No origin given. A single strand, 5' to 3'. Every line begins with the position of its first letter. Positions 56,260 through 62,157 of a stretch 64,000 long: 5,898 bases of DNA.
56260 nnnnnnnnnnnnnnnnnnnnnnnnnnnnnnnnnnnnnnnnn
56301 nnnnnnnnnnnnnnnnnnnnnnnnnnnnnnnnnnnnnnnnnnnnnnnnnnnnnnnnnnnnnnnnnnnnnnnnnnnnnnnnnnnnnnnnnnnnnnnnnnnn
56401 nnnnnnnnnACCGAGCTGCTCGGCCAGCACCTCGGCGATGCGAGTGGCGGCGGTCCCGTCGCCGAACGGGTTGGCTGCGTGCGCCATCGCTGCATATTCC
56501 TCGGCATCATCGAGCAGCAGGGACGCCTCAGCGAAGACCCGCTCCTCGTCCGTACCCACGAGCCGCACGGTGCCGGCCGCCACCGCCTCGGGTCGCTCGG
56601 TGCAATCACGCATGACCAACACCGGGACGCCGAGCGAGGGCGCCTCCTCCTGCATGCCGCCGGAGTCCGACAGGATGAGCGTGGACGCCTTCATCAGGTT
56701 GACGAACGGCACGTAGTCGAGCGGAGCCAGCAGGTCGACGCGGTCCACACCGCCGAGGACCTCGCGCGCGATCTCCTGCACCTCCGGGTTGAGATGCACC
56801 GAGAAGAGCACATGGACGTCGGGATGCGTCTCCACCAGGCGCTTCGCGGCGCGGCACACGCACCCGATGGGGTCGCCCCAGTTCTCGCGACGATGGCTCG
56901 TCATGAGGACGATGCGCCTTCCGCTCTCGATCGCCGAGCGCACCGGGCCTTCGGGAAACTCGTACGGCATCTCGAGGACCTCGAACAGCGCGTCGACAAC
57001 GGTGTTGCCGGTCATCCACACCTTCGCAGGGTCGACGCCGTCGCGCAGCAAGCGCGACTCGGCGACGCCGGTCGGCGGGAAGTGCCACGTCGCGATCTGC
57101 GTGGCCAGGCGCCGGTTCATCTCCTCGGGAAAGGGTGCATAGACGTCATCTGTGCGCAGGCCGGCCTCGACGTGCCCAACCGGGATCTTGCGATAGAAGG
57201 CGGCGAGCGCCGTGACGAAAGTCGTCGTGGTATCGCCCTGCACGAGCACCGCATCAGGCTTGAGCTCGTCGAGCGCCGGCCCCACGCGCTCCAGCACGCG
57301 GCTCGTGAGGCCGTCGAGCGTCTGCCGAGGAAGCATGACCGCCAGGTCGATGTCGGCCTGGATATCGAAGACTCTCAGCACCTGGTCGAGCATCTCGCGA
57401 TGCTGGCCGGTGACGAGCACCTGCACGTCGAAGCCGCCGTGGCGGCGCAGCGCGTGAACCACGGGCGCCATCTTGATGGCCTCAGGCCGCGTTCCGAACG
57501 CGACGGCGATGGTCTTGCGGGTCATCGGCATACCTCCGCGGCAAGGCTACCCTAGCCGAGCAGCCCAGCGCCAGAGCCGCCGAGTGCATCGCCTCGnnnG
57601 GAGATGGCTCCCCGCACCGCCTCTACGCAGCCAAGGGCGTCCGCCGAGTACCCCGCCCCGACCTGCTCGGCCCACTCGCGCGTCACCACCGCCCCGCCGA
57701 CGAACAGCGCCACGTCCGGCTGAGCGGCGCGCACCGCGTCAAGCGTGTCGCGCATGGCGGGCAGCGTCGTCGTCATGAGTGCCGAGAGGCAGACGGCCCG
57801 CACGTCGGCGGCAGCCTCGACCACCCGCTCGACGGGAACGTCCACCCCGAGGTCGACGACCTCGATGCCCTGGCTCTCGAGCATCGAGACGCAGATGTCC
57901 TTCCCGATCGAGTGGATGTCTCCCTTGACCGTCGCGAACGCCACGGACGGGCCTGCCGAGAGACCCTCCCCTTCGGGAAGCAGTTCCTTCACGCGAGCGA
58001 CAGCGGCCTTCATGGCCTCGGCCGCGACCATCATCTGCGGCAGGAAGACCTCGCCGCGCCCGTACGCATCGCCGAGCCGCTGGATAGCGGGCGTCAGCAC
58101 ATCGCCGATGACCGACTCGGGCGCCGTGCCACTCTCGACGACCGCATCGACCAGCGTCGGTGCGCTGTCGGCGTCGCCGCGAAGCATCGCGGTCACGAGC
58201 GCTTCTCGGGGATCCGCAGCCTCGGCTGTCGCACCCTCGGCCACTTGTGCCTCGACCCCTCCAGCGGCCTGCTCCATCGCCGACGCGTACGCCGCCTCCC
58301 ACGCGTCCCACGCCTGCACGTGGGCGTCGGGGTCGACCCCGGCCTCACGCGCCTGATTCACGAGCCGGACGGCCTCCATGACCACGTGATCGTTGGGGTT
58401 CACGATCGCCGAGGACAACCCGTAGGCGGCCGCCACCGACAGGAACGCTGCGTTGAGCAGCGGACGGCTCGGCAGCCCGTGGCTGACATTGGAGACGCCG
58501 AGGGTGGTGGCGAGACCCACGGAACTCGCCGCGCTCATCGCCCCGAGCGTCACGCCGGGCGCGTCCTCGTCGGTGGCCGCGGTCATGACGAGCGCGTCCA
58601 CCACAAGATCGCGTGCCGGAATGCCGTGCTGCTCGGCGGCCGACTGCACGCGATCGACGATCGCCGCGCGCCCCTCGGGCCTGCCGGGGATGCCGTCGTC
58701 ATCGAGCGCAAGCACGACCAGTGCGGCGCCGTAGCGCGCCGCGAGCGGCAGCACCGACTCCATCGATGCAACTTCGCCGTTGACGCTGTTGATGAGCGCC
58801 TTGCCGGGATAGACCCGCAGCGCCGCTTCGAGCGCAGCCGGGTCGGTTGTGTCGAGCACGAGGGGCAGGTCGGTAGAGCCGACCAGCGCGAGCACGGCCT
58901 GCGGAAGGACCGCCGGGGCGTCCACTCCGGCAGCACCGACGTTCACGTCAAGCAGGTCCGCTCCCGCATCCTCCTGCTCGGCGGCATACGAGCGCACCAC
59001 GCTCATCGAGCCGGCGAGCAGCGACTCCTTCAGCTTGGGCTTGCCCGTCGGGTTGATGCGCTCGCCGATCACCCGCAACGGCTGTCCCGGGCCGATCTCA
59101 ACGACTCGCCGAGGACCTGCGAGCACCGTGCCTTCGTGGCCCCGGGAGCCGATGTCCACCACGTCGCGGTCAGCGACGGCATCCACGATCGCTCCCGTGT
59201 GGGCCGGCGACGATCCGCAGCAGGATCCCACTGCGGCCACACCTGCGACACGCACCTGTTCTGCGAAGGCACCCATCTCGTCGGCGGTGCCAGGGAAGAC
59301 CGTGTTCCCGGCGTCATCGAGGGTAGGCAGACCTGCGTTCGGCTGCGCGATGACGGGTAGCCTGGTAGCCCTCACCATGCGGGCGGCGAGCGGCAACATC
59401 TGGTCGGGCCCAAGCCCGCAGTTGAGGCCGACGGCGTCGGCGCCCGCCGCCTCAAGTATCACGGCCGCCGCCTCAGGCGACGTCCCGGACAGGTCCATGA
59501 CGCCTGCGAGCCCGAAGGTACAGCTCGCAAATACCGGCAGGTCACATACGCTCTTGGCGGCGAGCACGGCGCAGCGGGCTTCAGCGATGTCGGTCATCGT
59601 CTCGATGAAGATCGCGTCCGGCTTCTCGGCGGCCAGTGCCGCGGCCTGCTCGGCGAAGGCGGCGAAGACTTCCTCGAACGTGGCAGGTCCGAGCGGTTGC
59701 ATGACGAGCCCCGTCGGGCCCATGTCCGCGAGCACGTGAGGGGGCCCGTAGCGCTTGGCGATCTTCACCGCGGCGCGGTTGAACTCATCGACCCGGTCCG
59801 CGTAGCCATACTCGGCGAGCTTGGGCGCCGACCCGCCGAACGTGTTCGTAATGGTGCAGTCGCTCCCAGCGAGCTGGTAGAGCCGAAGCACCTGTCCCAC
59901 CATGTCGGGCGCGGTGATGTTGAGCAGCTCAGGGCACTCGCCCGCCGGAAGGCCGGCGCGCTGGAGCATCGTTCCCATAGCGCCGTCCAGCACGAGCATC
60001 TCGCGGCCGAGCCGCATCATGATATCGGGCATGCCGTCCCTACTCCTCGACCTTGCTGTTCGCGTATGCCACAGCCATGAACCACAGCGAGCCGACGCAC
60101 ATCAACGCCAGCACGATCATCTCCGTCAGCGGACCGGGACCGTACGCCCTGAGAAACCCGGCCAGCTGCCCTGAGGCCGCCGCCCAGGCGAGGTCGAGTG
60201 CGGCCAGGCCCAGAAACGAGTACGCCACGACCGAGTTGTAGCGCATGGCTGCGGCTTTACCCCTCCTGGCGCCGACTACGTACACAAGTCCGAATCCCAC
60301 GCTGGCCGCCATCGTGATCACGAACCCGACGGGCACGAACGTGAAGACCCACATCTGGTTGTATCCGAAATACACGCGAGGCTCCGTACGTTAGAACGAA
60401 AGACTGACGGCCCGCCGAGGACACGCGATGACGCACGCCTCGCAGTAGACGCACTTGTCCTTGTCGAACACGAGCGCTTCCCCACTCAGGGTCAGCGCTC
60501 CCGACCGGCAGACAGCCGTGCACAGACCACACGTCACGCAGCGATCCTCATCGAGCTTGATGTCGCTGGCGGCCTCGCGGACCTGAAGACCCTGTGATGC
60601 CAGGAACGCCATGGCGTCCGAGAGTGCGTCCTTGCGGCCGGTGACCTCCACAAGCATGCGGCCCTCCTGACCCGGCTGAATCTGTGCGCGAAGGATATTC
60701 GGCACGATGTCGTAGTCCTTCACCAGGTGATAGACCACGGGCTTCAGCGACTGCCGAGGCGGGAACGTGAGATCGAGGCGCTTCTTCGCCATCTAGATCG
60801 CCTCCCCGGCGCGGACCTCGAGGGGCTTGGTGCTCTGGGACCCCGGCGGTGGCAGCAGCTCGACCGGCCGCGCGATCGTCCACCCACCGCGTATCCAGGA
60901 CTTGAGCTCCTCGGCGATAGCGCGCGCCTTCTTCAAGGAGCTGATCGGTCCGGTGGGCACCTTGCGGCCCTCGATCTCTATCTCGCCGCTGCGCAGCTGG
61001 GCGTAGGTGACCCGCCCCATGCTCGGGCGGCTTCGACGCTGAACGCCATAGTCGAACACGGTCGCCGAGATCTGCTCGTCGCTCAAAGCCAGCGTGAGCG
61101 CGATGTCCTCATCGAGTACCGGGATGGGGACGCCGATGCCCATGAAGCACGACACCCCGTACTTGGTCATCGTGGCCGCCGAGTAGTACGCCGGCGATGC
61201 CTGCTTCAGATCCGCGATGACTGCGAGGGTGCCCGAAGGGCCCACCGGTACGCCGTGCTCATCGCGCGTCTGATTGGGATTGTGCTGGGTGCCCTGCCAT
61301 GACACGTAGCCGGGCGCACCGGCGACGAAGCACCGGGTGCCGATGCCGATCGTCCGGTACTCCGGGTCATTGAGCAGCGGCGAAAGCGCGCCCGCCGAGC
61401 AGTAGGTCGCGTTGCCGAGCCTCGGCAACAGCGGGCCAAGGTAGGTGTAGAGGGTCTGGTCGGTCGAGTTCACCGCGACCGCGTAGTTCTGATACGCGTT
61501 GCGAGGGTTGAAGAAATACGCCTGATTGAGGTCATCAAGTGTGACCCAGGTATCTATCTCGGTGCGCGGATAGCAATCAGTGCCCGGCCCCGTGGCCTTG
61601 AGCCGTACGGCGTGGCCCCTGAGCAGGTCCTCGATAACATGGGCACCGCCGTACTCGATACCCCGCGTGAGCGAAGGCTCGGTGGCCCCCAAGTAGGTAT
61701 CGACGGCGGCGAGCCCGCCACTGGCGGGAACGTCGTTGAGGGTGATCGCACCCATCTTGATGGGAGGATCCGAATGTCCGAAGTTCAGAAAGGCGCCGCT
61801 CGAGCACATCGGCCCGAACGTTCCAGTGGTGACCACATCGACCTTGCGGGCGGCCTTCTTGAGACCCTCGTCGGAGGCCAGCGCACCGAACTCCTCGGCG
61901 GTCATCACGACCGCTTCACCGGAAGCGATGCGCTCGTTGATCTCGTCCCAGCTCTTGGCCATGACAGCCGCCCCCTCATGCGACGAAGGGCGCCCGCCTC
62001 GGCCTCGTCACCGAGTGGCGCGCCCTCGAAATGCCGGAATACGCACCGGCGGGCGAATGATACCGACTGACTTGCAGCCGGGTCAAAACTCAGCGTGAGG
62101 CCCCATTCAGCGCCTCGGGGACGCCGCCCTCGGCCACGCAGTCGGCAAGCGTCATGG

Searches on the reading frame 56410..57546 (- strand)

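Call 33: search_protein_families(library=pfam, proteins=[window:56410-57546:-], max_evalue=0.00001)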
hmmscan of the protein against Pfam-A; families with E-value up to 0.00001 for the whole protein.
window:56410-57546:- (379 aa): 1 family
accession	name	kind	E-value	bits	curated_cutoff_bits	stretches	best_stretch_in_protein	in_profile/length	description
PF02350.25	Epimerase_2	-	8.1e-115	383.8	30.6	1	32-374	2-346/347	UDP-N-acetylglucosamine 2-epimerase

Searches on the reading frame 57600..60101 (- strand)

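Call 33: search_protein_families(library=pfam, proteins=[window:57600-60101:-], max_evalue=0.00001)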
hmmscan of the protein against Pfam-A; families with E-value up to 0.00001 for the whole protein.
window:57600-60101:- (834 aa): 4 families
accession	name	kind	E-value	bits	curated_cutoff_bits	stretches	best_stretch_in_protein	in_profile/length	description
PF02574.22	S-methyl_trans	-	9.8e-65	219.7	22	1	36-309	1-283/283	Homocysteine S-methyltransferase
PF02310.24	B12-binding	-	9e-22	77.6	32.1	1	719-815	2-104/121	B12 binding domain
PF00809.28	Pterin_bind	-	1.5e-21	77.6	25.5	1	346-568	1-244/244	Pterin binding enzyme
PF02607.22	B12-binding_2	-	1.2e-18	67.5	23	1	632-704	2-73/74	B12 binding domain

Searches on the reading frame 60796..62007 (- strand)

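Call 33: search_protein_families(library=pfam, proteins=[window:60796-62007:-], max_evalue=0.00001)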
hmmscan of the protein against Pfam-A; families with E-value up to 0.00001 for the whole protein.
window:60796-62007:- (404 aa): 1 family
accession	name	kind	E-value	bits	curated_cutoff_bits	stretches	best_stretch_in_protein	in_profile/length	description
PF01837.22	HcyBio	-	8.1e-147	489.1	26.2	1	32-375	1-345/349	Homocysteine biosynthesis enzyme, sulfur-incorporation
